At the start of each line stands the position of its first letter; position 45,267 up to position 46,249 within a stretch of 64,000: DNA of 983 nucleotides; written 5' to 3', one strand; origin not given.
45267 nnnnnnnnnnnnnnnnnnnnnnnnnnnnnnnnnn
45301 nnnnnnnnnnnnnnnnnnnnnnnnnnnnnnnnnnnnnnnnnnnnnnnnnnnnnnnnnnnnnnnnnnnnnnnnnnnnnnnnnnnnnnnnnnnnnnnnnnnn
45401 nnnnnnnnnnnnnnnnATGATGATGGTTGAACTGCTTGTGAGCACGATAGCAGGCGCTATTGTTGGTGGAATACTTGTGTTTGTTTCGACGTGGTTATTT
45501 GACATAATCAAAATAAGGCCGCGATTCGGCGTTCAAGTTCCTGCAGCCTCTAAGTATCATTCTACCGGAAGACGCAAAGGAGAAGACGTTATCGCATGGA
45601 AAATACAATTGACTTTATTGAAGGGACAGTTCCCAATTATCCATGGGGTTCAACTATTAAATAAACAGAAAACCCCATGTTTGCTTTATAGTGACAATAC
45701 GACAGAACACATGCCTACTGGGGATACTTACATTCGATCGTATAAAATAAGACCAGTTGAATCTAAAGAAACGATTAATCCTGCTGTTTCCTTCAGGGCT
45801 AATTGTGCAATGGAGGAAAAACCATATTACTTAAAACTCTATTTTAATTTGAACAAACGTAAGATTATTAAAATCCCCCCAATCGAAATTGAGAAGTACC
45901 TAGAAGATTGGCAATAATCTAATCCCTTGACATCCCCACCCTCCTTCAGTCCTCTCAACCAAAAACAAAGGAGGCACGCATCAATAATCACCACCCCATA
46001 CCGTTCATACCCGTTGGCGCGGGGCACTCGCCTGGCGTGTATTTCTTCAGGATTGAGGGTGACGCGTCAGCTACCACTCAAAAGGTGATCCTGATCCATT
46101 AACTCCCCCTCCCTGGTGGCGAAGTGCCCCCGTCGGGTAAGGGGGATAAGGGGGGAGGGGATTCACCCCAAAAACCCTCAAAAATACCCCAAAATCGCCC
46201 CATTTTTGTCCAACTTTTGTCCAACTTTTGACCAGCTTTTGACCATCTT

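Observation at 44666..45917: AT-rich two-gene cassette: wHTH + Ymh/TIGR02391-like HEPN protein, translationally coupled to a membrane-anchored protein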

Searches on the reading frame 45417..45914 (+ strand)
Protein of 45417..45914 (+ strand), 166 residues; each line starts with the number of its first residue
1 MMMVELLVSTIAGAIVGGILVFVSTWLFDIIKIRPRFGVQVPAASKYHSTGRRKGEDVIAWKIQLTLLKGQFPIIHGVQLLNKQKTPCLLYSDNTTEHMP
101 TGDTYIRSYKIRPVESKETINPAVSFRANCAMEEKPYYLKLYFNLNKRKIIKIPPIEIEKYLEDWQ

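Call 4: search_protein_families(library=pfam, proteins=[window:45417-45914:+], max_evalue=1)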
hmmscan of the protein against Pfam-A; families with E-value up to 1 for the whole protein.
window:45417-45914:+ (166 aa): 0 families

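Call 5: search_protein_families(library=ncbifam, proteins=[window:45417-45914:+], max_evalue=1)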
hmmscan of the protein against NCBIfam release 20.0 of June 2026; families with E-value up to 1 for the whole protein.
window:45417-45914:+ (166 aa): 1 family
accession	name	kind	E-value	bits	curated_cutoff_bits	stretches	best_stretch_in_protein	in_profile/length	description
NF033608.1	type_I_tox_Fst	subfamily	0.17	11.7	26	1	5-27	1-23/28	type I toxin-antitoxin system Fst family toxin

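Call 6: search_protein_families(library=padloc, proteins=[window:45417-45914:+], max_evalue=1)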
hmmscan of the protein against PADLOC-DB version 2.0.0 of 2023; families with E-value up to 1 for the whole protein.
window:45417-45914:+ (166 aa): 0 families

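Call 7: find_homologous_proteins(query=window:45417-45914:+, max_evalue=0.01)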
Query window:45417-45914:+ (166 aa): 2 proteins with E <= 0.01 among 47 candidates.
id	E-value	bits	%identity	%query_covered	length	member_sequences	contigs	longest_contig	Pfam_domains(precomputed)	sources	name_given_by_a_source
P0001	1.0e-106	372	100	100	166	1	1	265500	-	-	-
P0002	8.1e-92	323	84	99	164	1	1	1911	-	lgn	-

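Call 9: find_encoding_contigs(protein=P0002, flank=10000)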
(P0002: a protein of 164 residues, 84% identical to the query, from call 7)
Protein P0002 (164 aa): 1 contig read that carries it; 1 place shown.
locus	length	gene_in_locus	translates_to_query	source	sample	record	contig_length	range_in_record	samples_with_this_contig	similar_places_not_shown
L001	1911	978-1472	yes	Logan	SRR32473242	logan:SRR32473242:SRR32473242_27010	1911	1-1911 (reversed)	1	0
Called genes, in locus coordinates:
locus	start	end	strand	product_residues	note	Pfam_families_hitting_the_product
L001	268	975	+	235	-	PF09509:Hypoth_Ymh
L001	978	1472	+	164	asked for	-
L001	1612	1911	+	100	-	?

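Call 28: search_protein_representatives(protein=window:45417-45914:+)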
Query: 166 residues. Proteins with E-value up to 0.001 (for the whole library): 2; up to 1e-10: 1; up to 1e-30: 1. The best 2 are listed.
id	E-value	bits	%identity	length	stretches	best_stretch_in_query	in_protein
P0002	2.6e-92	323.4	84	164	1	3-166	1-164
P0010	4.7e-04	36.4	35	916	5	24-54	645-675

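Call 38: search_protein_families(library=pfam, proteins=[L001:1612-1911:+], max_evalue=1)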
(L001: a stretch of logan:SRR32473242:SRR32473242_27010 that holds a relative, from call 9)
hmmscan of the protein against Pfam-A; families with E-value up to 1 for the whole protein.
L001:1612-1911:+ (100 aa): 1 family
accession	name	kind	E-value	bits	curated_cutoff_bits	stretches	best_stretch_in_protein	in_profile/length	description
PF19502.5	DUF6036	-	0.11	12.7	23.6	1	6-64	12-60/164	Nucleotidyltransferase of unknown function (DUF6036)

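Call 40: predict_structure(alignment_id=A2)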
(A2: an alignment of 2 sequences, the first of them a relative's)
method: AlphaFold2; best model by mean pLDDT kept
length: 166 residues; sequences in the alignment: 2
mean_pLDDT: 49.8   pTM: 0.35
mean pLDDT of the five models: 49.8, 46.9, 44.0, 41.0, 40.7
residues with pLDDT >= 90: 0; 70-90: 13; 50-70: 62; < 50: 91
segments of 3 or more residues with pLDDT < 50: 28-56, 66-74, 94-96, 98-125, 144-152, 161-166
pLDDT, mean of each block of 10 residues (from residue 1): 69 74 54 33 36 46 46 50 58 47 40 41 50 58 48 52 42
secondary structure, 60 per line:
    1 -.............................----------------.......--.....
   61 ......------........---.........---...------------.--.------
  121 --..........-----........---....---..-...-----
elements in order: H2-30 E47-53 E56-66 E73-80 E84-92 E96-98 E123-132 E138-145 E149-152

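Call 64: search_protein_families(library=phrogs, proteins=[window:45417-45914:+], max_evalue=0.1)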
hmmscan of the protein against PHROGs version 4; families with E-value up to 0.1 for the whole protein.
window:45417-45914:+ (166 aa): 1 family
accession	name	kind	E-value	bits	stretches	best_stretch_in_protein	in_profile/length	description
phrog_8152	-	unknown function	0.059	14.4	1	8-31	10-34/67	-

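Call 89: fold_search(model_id=the predicted structure, library=pdb)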
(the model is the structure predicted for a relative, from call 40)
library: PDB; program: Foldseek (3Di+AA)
matches with E <= 10: 1521; with E <= 0.001: 0
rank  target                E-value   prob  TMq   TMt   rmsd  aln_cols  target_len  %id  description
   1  2dwy_C                3.9e-03  1.00  0.35  0.41   7.2       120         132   14  Crystal Structure Analysis of GGA1-GAE (released 2007-04-17)
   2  2l7q_MODEL_1_A        4.6e-03  0.98  0.33  0.40   6.0       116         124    8  Solution NMR structure of conjugate transposon protein BVU_1572(27-141) from Bacteroides Vulgatus, Northeast S (released 2010-12-29)
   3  3zja                  5.2e-03  0.99  0.36  0.48   7.9       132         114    8  The crystal structure of a Cu(I) metallochaperone from Streptomyces lividans (released 2014-01-29)
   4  2k6w_MODEL_1_A        5.2e-03  0.98  0.35  0.43   7.5       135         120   12  Solution structures of apo PCuA (trans conformation of the peptide bond involving the nitrogen of P14) (released 2008-09-09)
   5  2dwx_C                5.5e-03  0.99  0.33  0.39   7.5       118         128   13  Co-crystal Structure Analysis of GGA1-GAE with the WNSF motif (released 2007-04-17)
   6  3zk0                  6.4e-03  0.98  0.32  0.42   9.5       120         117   11  The crystal structure of a Cu(I) metallochaperone from Streptomyces lividans in its apo form (released 2014-01-29)
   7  4bff_A                7.6e-03  0.89  0.26  0.32  10.8       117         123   11  Superoxide reductase (Neelaredoxin) from Archaeoglobus fulgidus in the reduced form (released 2014-03-26)
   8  5dz9                  1.1e-02  0.90  0.30  0.17  13.4       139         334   14  Streptococcus agalactiae AgI/II polypeptide BspA C-terminal domain (Mut) (released 2016-06-22)
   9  3zgi_B                1.3e-02  0.93  0.33  0.32   8.6       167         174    8  Crystal structure of the KRT10-binding region domain of the pneumococcal serine rich repeat protein PsrP (released 2013-12-25)
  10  6sgf_C                1.5e-02  0.75  0.25  0.29   9.2       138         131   18  Molecular insight into a new low affinity xylan binding module CBM86, from the xylanolytic gut symbiont Roseburia inte (released 2019-11-20)
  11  3i7d_A                1.5e-02  0.23  0.14  0.15  14.0       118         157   11  Crystal structure of sugar phosphate isomerase from a cupin superfamily SPO2919 from Silicibacter pomeroyi (YP_168127. (released 2009-07-21)
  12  3ibm_A                1.5e-02  0.84  0.23  0.26  11.4       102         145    9  CRYSTAL STRUCTURE OF cupin 2 domain-containing protein Hhal_0468 FROM Halorhodospira halophila (released 2009-07-28)
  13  6bvp                  1.5e-02  0.47  0.21  0.21  14.1       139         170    7  Crystal structure of 3-hydroxyanthranilate-3,4-dioxygenase N27A from Cupriavidus metallidurans (released 2018-06-06)
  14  3jyb_A                1.6e-02  0.60  0.24  0.27  12.0       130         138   15  Crystal Structure of the RetS periplasmic domain (released 2010-02-16)
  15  6vi8                  1.6e-02  0.44  0.21  0.20  14.2       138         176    6  Observing a ring-cleaving dioxygenase in action through a crystalline lens - a superoxo bound structure (released 2020-07-29)
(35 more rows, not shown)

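Call 90: find_related_loci(query=A2, collection=viral_contigs, flank=4000)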
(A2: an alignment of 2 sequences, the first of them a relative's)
Query A2 (166 aa) in viral_contigs; peptide patterns used: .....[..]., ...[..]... (x = any residue, [..] = any of these).
58 stretches matched a pattern, but none encodes a relative of the query by tblastn (E <= 1e-3).

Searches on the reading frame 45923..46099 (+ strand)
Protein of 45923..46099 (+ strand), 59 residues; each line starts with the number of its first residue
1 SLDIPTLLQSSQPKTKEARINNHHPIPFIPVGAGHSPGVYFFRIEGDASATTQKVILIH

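Call 91: search_protein_families(library=ncbifam, proteins=[window:45923-46099:+], max_evalue=1)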
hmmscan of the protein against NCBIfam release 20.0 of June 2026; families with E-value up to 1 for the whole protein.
seq(59 aa): 1 family
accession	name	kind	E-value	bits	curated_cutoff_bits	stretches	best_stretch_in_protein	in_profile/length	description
TIGR04183.1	Por_Secre_tail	domain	0.0039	17.1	23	1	32-56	50-70/72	T9SS type A sorting domain-containing protein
